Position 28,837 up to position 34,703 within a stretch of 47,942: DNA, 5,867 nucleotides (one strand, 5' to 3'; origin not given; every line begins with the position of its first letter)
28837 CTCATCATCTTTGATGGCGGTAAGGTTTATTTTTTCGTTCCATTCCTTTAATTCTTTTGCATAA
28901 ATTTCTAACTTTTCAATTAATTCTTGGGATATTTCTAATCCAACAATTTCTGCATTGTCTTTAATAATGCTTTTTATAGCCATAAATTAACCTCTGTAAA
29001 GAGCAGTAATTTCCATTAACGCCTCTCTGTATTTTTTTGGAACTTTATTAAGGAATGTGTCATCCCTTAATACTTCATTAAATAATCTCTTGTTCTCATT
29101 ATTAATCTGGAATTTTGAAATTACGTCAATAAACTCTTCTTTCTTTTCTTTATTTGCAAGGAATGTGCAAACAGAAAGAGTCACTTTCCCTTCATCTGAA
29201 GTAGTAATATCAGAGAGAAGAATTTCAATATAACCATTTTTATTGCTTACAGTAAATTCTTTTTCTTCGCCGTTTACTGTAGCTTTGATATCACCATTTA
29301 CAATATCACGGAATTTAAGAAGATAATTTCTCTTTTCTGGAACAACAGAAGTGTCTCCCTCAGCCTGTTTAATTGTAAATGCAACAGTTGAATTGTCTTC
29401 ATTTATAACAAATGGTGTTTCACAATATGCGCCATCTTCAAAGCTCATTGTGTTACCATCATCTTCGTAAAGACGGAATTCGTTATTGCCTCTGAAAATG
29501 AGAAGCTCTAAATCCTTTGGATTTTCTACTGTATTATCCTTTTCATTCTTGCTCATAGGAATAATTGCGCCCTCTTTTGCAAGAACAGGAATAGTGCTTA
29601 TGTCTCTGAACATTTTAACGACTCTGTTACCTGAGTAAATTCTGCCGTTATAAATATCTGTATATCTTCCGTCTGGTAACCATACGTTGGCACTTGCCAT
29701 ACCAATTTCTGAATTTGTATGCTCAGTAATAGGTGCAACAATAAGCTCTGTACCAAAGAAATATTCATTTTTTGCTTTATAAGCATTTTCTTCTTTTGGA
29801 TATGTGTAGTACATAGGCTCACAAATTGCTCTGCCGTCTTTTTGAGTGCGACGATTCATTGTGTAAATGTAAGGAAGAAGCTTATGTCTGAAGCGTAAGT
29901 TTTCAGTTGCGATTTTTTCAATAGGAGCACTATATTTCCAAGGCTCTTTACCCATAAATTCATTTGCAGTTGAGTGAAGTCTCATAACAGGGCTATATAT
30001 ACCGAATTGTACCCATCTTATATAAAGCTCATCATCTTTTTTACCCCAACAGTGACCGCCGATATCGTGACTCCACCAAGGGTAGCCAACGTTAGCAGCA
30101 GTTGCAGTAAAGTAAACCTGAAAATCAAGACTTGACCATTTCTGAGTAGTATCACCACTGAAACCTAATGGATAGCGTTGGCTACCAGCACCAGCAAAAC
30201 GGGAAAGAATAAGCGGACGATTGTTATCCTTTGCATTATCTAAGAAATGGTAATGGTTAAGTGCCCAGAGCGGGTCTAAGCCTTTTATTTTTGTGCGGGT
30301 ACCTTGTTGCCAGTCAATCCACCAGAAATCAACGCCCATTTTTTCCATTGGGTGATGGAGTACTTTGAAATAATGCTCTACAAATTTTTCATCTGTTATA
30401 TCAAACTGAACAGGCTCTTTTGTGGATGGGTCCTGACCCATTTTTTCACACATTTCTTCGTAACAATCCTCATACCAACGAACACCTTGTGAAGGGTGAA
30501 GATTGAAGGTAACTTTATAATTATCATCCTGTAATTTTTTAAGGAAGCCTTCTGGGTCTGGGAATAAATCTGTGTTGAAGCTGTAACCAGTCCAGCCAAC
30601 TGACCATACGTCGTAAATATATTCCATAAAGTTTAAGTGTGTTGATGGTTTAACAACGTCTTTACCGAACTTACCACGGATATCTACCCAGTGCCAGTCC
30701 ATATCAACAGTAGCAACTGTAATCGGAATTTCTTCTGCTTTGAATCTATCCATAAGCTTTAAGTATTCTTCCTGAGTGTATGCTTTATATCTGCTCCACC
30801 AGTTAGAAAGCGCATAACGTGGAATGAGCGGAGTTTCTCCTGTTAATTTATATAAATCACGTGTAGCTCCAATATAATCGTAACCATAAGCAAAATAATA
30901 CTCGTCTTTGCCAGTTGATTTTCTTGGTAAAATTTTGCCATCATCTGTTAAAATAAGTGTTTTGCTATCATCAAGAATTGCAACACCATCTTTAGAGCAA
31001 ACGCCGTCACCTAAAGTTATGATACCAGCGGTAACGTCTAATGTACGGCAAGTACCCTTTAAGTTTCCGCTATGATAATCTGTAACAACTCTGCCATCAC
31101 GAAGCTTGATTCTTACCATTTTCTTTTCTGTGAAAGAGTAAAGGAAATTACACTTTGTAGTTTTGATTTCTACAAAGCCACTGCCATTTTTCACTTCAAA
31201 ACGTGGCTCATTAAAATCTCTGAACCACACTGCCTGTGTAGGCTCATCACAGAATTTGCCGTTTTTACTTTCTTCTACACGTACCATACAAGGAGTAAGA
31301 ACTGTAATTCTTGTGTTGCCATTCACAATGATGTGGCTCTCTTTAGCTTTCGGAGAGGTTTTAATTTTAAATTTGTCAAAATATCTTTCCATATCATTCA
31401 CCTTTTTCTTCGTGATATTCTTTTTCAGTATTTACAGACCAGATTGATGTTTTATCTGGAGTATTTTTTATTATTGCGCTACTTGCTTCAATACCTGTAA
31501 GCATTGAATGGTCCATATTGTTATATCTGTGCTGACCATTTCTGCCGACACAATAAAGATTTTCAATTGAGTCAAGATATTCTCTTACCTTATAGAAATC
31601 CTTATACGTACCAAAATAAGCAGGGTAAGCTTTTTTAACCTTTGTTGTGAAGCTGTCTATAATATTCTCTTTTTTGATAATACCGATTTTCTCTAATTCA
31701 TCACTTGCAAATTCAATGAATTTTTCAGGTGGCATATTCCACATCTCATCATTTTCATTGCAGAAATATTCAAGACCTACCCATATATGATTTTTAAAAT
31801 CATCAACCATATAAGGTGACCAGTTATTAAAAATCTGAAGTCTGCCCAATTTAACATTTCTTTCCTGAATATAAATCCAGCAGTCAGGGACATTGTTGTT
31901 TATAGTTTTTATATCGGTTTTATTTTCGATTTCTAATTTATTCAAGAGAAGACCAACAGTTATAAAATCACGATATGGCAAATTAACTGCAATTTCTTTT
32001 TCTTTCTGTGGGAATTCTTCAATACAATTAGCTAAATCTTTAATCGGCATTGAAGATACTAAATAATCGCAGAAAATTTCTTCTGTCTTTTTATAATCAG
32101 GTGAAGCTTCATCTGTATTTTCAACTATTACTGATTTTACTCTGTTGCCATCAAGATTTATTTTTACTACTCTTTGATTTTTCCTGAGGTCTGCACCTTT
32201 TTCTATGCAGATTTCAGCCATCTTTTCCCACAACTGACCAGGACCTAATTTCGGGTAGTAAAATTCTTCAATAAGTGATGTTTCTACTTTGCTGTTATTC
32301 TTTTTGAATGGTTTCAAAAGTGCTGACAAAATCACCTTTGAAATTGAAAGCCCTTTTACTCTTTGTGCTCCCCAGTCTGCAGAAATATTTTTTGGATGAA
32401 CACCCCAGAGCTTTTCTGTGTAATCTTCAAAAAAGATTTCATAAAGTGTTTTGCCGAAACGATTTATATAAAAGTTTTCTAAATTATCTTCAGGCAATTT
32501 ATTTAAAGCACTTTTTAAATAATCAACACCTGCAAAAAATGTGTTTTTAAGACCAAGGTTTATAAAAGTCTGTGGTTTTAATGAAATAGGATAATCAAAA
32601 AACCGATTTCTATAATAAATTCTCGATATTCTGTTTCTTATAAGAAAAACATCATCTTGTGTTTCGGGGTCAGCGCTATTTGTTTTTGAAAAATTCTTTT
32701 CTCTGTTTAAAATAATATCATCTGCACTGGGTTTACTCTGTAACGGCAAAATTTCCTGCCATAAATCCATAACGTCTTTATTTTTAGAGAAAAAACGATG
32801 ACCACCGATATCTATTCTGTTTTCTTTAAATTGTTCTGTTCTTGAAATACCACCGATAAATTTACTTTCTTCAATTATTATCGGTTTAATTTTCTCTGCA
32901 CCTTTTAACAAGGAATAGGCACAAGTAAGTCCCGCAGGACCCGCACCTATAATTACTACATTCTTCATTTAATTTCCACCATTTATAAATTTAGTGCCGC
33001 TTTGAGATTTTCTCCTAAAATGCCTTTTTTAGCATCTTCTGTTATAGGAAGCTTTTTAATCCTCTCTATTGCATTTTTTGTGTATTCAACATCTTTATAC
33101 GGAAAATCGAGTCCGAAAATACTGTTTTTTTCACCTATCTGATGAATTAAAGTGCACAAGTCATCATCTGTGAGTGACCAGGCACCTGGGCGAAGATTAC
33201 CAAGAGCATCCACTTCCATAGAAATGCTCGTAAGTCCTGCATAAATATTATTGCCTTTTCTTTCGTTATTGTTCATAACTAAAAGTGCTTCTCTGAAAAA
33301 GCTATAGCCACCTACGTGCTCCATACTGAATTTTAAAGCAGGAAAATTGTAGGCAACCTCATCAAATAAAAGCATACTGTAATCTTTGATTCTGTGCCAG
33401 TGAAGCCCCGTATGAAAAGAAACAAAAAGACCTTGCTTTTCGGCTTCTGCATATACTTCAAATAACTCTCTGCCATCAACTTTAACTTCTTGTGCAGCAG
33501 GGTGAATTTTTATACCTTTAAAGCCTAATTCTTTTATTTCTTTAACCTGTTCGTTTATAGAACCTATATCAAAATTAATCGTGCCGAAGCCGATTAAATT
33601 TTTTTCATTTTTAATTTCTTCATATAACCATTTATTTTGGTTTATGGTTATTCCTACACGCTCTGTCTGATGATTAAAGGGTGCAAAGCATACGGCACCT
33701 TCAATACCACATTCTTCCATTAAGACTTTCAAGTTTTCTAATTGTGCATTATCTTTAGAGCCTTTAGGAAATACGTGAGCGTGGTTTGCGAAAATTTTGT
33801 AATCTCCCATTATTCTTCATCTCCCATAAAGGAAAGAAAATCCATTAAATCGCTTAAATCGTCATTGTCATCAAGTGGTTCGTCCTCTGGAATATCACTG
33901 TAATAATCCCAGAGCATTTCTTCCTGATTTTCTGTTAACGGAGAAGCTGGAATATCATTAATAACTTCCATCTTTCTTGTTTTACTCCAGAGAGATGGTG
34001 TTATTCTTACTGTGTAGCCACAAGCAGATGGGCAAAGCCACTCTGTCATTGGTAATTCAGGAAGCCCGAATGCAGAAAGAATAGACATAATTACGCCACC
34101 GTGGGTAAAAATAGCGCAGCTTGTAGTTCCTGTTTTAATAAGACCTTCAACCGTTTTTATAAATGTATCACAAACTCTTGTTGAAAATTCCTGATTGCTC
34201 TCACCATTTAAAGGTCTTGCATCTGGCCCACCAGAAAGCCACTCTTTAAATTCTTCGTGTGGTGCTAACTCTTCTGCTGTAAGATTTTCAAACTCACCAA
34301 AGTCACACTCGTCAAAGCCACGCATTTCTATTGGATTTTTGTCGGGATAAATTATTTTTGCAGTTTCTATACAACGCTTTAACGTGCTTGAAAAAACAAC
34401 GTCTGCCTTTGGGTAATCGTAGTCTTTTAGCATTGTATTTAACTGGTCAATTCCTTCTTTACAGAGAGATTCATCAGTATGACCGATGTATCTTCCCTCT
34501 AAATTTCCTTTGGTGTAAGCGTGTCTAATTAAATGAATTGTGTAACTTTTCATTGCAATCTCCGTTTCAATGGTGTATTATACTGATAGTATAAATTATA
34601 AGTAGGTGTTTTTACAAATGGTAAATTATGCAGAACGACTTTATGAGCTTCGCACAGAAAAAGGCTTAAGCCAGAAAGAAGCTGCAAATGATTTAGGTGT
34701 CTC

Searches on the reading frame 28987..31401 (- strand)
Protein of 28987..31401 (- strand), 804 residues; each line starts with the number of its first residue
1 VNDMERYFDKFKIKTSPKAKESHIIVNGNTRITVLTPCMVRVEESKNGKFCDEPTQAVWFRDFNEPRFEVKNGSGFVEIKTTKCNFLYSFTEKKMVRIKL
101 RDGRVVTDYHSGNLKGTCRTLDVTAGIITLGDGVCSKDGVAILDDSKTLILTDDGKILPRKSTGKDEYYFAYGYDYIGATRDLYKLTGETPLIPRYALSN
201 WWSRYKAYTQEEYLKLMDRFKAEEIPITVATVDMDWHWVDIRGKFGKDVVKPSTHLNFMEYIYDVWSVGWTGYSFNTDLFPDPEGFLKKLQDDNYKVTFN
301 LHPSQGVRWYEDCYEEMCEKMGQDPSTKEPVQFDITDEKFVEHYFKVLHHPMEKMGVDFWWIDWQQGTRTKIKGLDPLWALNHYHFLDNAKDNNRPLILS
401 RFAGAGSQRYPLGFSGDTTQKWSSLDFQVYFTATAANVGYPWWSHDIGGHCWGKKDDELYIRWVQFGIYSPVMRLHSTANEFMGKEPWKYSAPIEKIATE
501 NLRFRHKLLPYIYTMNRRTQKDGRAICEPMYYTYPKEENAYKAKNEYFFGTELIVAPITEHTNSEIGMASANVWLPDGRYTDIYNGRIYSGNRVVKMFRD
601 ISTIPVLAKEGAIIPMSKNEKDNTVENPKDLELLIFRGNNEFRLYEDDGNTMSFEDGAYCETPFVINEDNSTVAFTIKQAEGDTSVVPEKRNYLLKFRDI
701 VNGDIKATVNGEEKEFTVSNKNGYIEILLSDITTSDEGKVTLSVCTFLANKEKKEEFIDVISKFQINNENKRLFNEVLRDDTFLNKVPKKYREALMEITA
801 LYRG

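Call 53: search_protein_families(library=pfam, proteins=[window:28987-31401:-], max_evalue=0.00001)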
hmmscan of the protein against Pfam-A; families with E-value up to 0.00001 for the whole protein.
window:28987-31401:- (804 aa): 3 families
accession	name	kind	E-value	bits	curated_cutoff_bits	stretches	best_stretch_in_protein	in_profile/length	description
PF01055.32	Glyco_hydro_31_2nd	-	1.4e-58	199.3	23.5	1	190-515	1-328/328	Glycosyl hydrolases family 31 TIM-barrel domain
PF21365.3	Glyco_hydro_31_3rd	-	3.3e-19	69.6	24.4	1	524-614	2-87/87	Glycosyl hydrolase family 31 C-terminal domain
PF17137.9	DUF5110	-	7.6e-18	64.8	27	1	631-698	2-69/71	Domain of unknown function (DUF5110)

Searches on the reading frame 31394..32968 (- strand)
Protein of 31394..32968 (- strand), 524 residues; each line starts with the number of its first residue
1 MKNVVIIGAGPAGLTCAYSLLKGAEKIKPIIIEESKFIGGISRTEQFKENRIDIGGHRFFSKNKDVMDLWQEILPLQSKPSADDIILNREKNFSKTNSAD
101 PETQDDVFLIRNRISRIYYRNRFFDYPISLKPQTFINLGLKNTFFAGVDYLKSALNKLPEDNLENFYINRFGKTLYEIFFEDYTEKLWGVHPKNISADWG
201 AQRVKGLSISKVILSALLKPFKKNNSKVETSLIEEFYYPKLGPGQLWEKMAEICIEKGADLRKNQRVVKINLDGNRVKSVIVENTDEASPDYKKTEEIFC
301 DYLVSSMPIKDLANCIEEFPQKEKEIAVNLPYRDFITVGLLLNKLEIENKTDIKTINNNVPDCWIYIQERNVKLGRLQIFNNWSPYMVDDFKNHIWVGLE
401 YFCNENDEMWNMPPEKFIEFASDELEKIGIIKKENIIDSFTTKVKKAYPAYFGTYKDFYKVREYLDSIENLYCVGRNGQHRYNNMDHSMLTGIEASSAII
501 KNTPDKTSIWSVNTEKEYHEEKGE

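Call 53: search_protein_families(library=pfam, proteins=[window:31394-32968:-], max_evalue=0.00001)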
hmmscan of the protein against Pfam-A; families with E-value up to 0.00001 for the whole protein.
window:31394-32968:- (524 aa): 3 families
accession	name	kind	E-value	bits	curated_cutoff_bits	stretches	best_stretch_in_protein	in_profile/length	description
PF01593.30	Amino_oxidase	-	3.5e-16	60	19.8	1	12-499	2-442/443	Flavin containing amine oxidoreductase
PF13450.12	NAD_binding_8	-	2.2e-11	44.3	21.9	1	6-72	1-67/68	NAD(P)-binding Rossmann-like domain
PF01266.30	DAO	-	1.1e-06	28.9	27.9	0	4-41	2-38/353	FAD dependent oxidoreductase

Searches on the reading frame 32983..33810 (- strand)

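Call 53: search_protein_families(library=pfam, proteins=[window:32983-33810:-], max_evalue=0.00001)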
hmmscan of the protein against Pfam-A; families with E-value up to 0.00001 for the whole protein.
window:32983-33810:- (275 aa): 1 family
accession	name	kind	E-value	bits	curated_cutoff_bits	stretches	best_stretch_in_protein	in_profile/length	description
PF04909.20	Amidohydro_2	-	7.5e-19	69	26.4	1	59-268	66-282/289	Amidohydrolase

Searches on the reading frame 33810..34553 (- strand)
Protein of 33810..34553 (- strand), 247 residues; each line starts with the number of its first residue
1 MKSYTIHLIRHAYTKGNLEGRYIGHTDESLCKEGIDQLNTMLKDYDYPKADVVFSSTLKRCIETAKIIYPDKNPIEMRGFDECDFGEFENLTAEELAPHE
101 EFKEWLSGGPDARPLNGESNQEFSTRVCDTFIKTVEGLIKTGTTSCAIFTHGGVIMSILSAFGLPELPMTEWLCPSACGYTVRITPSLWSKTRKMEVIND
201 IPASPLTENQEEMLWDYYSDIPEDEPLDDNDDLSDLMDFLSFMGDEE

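Call 53: search_protein_families(library=pfam, proteins=[window:33810-34553:-], max_evalue=0.00001)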
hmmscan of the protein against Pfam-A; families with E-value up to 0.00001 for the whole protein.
window:33810-34553:- (247 aa): 1 family
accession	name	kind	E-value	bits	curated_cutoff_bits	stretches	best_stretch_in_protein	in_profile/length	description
PF00300.27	His_Phos_1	-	9.7e-32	110.6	21.7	1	6-189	1-186/194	Histidine phosphatase superfamily (branch 1)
